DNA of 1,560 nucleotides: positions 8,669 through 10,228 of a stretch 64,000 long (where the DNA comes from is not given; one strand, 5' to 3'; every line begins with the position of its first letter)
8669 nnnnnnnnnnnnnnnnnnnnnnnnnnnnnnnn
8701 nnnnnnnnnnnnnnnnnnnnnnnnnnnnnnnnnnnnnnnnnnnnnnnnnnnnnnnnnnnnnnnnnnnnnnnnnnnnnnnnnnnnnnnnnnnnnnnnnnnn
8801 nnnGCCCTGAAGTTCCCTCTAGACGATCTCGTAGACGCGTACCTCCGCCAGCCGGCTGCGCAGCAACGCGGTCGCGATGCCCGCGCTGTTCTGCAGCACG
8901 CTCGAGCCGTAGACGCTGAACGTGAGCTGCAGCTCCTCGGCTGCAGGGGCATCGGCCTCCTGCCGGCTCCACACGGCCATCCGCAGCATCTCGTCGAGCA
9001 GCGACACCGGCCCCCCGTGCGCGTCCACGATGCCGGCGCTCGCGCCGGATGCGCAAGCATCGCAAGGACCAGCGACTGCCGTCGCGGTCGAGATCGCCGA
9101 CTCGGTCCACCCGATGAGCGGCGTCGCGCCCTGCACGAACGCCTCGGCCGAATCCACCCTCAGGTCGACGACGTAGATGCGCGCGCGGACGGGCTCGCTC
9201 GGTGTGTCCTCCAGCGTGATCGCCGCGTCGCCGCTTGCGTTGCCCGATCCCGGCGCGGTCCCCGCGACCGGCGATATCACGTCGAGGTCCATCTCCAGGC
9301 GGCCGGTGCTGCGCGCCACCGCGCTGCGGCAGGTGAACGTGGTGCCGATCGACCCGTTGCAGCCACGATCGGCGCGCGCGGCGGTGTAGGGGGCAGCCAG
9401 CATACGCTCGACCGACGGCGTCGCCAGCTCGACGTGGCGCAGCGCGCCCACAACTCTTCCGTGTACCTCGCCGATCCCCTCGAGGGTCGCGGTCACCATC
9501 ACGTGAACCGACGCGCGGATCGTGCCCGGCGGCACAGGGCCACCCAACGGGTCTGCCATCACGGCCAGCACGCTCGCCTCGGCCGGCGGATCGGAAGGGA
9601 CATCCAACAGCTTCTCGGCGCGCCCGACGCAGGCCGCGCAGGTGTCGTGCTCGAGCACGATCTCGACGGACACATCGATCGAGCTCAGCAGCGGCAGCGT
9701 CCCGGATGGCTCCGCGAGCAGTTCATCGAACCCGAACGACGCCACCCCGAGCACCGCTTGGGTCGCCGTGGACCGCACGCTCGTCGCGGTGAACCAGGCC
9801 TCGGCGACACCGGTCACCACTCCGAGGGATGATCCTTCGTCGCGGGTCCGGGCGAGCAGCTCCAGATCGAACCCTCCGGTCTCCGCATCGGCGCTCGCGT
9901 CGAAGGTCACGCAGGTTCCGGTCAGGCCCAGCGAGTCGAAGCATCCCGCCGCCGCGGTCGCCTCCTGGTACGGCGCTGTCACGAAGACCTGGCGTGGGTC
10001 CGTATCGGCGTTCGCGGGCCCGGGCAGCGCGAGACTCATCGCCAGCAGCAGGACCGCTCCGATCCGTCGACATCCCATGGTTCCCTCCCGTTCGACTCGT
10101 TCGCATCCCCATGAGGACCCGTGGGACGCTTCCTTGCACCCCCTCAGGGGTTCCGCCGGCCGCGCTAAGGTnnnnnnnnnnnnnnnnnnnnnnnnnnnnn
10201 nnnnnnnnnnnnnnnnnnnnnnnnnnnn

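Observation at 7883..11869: Phenylacetyl-CoA epoxidase genes split: paaA separated from paaBCD by an inverted secreted-protein gene, no paaE nearby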

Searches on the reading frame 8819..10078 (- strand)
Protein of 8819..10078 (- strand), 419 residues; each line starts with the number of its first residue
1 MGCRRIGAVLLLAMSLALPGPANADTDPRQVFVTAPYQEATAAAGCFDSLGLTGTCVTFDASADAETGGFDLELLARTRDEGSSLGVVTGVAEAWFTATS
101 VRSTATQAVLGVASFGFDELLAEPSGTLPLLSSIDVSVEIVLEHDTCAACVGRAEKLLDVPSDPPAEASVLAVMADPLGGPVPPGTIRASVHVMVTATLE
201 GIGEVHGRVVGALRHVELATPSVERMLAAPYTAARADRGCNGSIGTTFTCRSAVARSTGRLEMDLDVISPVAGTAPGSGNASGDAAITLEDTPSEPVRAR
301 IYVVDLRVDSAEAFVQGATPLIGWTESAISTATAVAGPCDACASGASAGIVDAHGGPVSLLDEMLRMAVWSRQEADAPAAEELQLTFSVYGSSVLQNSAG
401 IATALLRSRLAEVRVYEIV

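Call 11: search_protein_families(library=pfam, proteins=[window:8819-10078:-], max_evalue=0.01)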
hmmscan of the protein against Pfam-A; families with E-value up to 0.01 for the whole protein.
window:8819-10078:- (419 aa): 0 families

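Call 12: search_protein_families(library=ncbifam, proteins=[window:8819-10078:-], max_evalue=0.01)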
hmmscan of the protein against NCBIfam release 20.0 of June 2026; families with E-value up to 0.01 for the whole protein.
window:8819-10078:- (419 aa): 0 families

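Call 19: find_homologous_proteins(query=window:8819-10078:-)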
Query window:8819-10078:- (419 aa): 2 proteins with E <= 0.001 among 8000 candidates.
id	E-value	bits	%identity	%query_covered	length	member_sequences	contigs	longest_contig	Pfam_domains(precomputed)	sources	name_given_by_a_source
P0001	3.6e-263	891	100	100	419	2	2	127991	-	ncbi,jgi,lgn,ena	ncbi:MAG TPA: hypothetical protein VGB52_09885 [Actinomycetota bacterium]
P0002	3.9e-139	482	58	100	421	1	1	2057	-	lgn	-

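Call 21: find_encoding_contigs(protein=P0001, flank=10000, max_places=4)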
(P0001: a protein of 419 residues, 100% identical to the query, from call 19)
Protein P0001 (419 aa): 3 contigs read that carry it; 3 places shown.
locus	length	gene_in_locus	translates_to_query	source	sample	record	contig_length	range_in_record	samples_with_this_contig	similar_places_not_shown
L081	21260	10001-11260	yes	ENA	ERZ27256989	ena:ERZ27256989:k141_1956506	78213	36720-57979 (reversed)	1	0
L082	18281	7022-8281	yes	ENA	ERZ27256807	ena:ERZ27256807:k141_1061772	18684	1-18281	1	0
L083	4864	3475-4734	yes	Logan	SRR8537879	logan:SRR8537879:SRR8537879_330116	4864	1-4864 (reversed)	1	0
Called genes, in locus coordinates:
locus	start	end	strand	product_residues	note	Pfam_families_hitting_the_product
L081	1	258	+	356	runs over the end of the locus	PF02653:BPD_transp_2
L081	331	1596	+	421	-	PF13458:Peripla_BP_6, PF01094:ANF_receptor (weak)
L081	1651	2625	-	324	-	PF01553:Acyltransferase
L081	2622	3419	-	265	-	PF07224:Chlorophyllase (faint), PF00561:Abhydrolase_1, PF12146:Hydrolase_4 (faint), PF12697:Abhydrolase_6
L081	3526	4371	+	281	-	PF02645:DegV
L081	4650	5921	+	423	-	PF00083:Sugar_tr (weak), PF07690:MFS_1, PF13347:MFS_2 (weak), PF07690:MFS_1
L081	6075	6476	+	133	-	-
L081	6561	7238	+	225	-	PF00027:cNMP_binding, PF13545:HTH_Crp_2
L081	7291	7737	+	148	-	PF10604:Polyketide_cyc2, PF03364:Polyketide_cyc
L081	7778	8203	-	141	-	PF11969:DcpS_C, PF01230:HIT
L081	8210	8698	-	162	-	PF01883:FeS_assembly_P, PF23451:Zn_ribbon_PaaD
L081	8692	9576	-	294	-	PF05138:PaaA_PaaC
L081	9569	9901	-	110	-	PF06243:PaaB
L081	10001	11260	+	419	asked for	-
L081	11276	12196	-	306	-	PF05138:PaaA_PaaC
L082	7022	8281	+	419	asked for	-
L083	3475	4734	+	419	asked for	-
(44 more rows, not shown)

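Call 22: find_encoding_contigs(protein=P0002, flank=10000, max_places=4)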
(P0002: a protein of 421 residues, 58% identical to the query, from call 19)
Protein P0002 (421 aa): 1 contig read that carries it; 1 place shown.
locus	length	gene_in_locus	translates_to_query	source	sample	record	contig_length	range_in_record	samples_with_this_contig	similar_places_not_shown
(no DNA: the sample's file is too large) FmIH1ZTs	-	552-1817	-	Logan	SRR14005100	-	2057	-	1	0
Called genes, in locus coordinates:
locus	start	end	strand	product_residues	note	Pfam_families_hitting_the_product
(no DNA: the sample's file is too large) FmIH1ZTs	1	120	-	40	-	?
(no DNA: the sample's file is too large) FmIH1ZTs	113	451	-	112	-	PF06243:PaaB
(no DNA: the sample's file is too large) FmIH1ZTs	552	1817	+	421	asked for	-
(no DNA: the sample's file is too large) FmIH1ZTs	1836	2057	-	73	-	?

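Call 54: predict_structure(alignment_id=A1)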
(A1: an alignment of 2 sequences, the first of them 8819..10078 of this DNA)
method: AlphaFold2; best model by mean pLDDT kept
length: 419 residues; sequences in the alignment: 2
mean_pLDDT: 44.4   pTM: 0.45
mean pLDDT of the five models: 44.4, 43.8, 41.7, 40.7, 39.4
residues with pLDDT >= 90: 0; 70-90: 70; 50-70: 92; < 50: 257
segments of 3 or more residues with pLDDT < 50: 1-53, 163-165, 221-419
pLDDT, mean of each block of 10 residues (from residue 1): 31 27 26 31 40 55 66 72 60 70 61 69 58 73 76 66 56 56 74 76 76 65 26 24 29 27 31 25 36 38 35 26 23 26 22 22 24 27 34 31 37 35
secondary structure, 60 per line:
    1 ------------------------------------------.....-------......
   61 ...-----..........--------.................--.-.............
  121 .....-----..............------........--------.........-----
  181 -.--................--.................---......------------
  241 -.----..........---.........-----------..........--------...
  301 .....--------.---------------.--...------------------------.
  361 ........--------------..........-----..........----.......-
elements in order: E43-47 E55-63 E69-78 E87-103 E108-125 E131-144 E151-158 E167-175 E185-200 E203-219 H223-228 E247-256 E260-268 E280-289 E298-305 E333-335 H360-368 E383-392 H398-407 E412-418

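Call 59: fold_search(model_id=the predicted structure, library=pdb)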
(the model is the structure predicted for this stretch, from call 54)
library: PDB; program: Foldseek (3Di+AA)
matches with E <= 10: 832; with E <= 0.001: 0
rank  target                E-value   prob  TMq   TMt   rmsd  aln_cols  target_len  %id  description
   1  9gg2_A                6.3e-03  0.63  0.16  0.15  25.4       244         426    8  Structure of IPNV L5 capsid (released 2025-01-08)
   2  1t5r_F                7.8e-03  0.18  0.10  0.14  22.4       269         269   10  STRUCTURE OF THE PANTON-VALENTINE LEUCOCIDIN S COMPONENT FROM STAPHYLOCOCCUS AUREUS (released 2004-08-24)
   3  4iyc_B                8.2e-03  0.13  0.09  0.12  21.9       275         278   10  Structure of the T244A mutant of the PANTON-VALENTINE LEUCOCIDIN component from STAPHYLOCOCCUS AUREUS (released 2014-01-29)
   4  6al6_A                9.2e-03  0.54  0.14  0.24  13.0       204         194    7  Crystal structure HpiC1 in P42 space group (released 2018-03-07)
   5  9gg2_C                9.7e-03  0.28  0.12  0.12  24.5       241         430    8  Structure of IPNV L5 capsid (released 2025-01-08)
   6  1uxz_A                1.0e-02  0.57  0.13  0.29  10.1       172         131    9  Carbohydrate binding module (CBM6cm-2) from Cellvibrio mixtus lichenase 5A (released 2004-03-11)
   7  4p1x_H                1.0e-02  0.15  0.10  0.15  25.1       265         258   11  Crystal structure of staphylococcal LUK prepore (released 2014-10-01)
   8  7vrn_C                1.0e-02  0.12  0.10  0.10  28.4       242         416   12  Structure of infectious bursal disease virus Gt strain (released 2022-03-30)
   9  2xom_A                1.2e-02  0.66  0.12  0.28  10.3       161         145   10  Atomic resolution structure of TmCBM61 in complex with beta-1,4- galactotriose (released 2010-09-08)
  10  1t5r_B                1.3e-02  0.14  0.10  0.13  22.1       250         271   11  STRUCTURE OF THE PANTON-VALENTINE LEUCOCIDIN S COMPONENT FROM STAPHYLOCOCCUS AUREUS (released 2004-08-24)
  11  5wps                  1.4e-02  0.41  0.14  0.23  13.9       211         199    8  Crystal structure HpiC1 Y101F (released 2018-04-04)
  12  7vrp_I                1.4e-02  0.13  0.11  0.11  29.3       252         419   13  Structure of infectious bursal disease virus Gx strain (released 2022-03-30)
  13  2xon_L                1.6e-02  0.77  0.14  0.33   9.8       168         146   10  Structure of TmCBM61 in complex with beta-1,4-galactotriose at 1.4 A resolution (released 2010-09-08)
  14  8xck_F                1.6e-02  0.20  0.11  0.13  22.7       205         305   12  Closed state of central tail fiber of bacteriophage lambda (released 2024-05-01)
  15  4izl_B                1.7e-02  0.13  0.10  0.13  21.6       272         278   10  Structure Of The N248A Mutant of the PANTON-VALENTINE LEUCOCIDIN S Component from STAPHYLOCOCCUS AUREUS (released 2014-01-29)
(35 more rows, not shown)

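Call 75: search_protein_representatives(alignment_id=A1)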
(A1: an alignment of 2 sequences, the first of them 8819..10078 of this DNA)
Query: 2 sequences, 423 profile positions. Proteins with E-value up to 0.001 (for the whole library): 14; up to 1e-10: 3; up to 1e-30: 2. The best 14 are listed.
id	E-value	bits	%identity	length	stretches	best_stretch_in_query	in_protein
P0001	1.3e-248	841.5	-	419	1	1-423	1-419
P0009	1.7e-86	307.4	-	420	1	12-423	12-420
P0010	4.6e-22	95.1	-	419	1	10-338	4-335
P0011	7.3e-09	51.6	-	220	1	230-414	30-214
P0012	1.2e-08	50.9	-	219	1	227-421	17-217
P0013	2.9e-08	49.7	-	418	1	11-272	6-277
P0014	3.2e-08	49.5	-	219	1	232-408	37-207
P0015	5.5e-08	48.8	-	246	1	229-400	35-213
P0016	2.2e-06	43.5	-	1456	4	174-223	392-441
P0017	6.7e-05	38.6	-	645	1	15-210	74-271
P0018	1.0e-04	38.0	-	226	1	220-418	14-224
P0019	2.7e-04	36.6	-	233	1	223-369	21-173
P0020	4.2e-04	36.0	-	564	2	82-198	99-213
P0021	8.3e-04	35.0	-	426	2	175-411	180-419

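Call 76: find_encoding_contigs(protein=P0009, flank=6000, max_places=3)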
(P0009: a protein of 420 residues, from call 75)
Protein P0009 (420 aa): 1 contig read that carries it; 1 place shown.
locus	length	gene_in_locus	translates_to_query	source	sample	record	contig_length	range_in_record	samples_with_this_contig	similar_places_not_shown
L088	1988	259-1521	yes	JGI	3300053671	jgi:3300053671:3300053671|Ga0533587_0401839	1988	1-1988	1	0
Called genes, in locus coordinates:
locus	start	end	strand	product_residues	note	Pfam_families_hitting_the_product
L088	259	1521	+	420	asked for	-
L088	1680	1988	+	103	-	?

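Call 77: find_encoding_contigs(protein=P0010, flank=6000, max_places=3)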
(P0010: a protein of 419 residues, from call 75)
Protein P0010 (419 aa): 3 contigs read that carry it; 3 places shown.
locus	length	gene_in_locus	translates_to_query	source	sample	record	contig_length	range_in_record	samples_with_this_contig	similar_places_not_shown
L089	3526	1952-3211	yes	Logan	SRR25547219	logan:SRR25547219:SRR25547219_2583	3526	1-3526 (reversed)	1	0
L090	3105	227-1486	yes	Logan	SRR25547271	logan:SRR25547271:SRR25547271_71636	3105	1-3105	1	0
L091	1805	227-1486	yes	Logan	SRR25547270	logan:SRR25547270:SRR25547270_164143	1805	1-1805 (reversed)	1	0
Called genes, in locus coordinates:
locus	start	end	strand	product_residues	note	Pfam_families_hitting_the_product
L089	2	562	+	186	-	?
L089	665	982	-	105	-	-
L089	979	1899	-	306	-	PF00142:Fer4_NifH (faint), PF01656:CbiA, PF06564:CBP_BcsQ, PF09140:MipZ (weak), PF10609:ParA (faint), PF13614:AAA_31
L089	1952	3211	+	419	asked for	-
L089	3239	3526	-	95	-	?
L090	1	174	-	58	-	?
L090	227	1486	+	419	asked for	-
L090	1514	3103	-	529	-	?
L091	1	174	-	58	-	?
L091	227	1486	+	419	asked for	-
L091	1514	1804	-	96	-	?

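Call 78: search_protein_families(library=pfam, proteins=[P0009, P0010, P0011, P0012, P0013, P0015, P0016, P0017, P0020, P0021], max_evalue=0.01)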
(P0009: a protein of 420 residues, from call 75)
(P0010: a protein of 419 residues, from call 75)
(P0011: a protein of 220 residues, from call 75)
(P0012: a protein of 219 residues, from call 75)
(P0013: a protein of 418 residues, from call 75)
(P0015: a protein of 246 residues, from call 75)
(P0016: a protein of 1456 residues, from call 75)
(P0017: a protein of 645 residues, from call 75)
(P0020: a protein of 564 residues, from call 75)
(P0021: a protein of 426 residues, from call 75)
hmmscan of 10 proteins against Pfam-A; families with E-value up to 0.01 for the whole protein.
P0009 (420 aa): 0 families

P0010 (419 aa): 0 families

P0011 (220 aa): 0 families

P0012 (219 aa): 0 families

P0013 (418 aa): 0 families

P0015 (246 aa): 0 families

P0016 (1456 aa): 10 families
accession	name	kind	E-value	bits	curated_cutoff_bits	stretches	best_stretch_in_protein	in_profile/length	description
PF05050.19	Methyltransf_21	-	3.4e-79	265.4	22.7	5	460-613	1-161/173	Methyltransferase FkbM domain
PF13489.12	Methyltransf_23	-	1.4e-24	87.2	27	4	168-218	10-60/164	Methyltransferase domain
PF05575.17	V_cholerae_RfbT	-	4.6e-09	36.4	27.9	0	1267-1314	81-130/286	Vibrio cholerae RfbT protein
PF08241.18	Methyltransf_11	-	1.1e-06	29.6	21.2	0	185-218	1-34/95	Methyltransferase domain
PF14168.11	YjzC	-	0.00018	22.2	25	0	447-464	8-25/55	YjzC-like protein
PF09400.15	DUF2002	-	0.00023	21.5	23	0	624-656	36-67/110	Protein of unknown function (DUF2002)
PF11533.15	AtzH-like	-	0.0016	18.6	27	0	313-362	6-55/126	AtzH-like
PF24016.2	DUF7330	-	0.0021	18.1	27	0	211-260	5-54/187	Domain of unknown function (DUF7330)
PF02676.19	TYW3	-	0.0031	17.3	27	0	1136-1174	110-148/211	Methyltransferase TYW3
PF25479.1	Vts1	-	0.0043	17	27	0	280-297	26-43/45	RNA-binding protein vts1-like domain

P0017 (645 aa): 9 families
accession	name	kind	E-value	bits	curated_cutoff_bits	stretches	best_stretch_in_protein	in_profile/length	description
PF19077.6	Big_13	-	1.8e-16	60.9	27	3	479-561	23-100/102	Bacterial Ig-like domain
PF13620.12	CarboxypepD_reg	-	3.7e-11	43.6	32.3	1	567-643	1-82/82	Carboxypeptidase regulatory-like domain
PF13715.12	CarbopepD_reg_2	-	2e-07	31.3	32.2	1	568-643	1-77/88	CarboxypepD_reg-like domain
PF08308.17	PEGA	-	4.8e-05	23.6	20.8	0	607-644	32-69/71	PEGA domain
PF07495.19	Y_Y_Y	-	0.00015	22.1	26.6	0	343-369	31-57/65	Y_Y_Y domain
PF13750.12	Big_3_3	-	0.00024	21.2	27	0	344-392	9-57/157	Bacterial Ig-like domain (group 3)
PF14686.12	fn3_3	-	0.0004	20.5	24.4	1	594-637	29-74/75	Polysaccharide lyase family 4, domain II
PF12245.14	Big_3_2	-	0.0035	18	23.3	0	349-370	94-115/122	Bacterial Ig-like domain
PF25788.1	Ig_Rha78A_N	-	0.0085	16.8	27.4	0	479-559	14-99/105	Rha78A-like, N-terminal immunoglobulin domain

P0020 (564 aa): 1 family
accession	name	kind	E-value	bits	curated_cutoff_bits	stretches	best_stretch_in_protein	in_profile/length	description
PF20494.3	YfjS_YafY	-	0.00012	22.5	27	0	239-273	3-37/113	Lipoprotein YfjS/YafY domain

P0021 (426 aa): 0 families

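Call 90: predict_structure(alignment_id=A5)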
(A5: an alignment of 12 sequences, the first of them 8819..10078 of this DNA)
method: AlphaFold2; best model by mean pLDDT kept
length: 419 residues; sequences in the alignment: 12
mean_pLDDT: 88.3   pTM: 0.81
mean pLDDT of the five models: 88.3, 87.3, 86.7, 86.4, 86.3
residues with pLDDT >= 90: 286; 70-90: 86; 50-70: 26; < 50: 21
segments of 3 or more residues with pLDDT < 50: 1-5, 12-24
pLDDT, mean of each block of 10 residues (from residue 1): 48 45 64 95 83 75 97 90 83 97 95 94 76 90 96 90 74 93 97 93 91 96 92 97 94 96 97 93 97 88 97 89 90 85 89 93 95 72 94 95 98 93
secondary structure, 60 per line:
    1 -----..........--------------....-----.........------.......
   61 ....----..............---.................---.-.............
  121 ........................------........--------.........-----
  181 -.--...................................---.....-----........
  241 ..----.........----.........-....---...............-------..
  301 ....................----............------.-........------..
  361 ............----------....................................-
elements in order: H6-15 E30-33 E39-47 E54-64 E69-78 H79-82 E86-102 E108-144 E151-158 E167-175 E185-219 E223-227 E233-242 E247-255 E260-268 H270-273 E277-291 E299-320 E325-336 E345-352 E359-372 E383-418
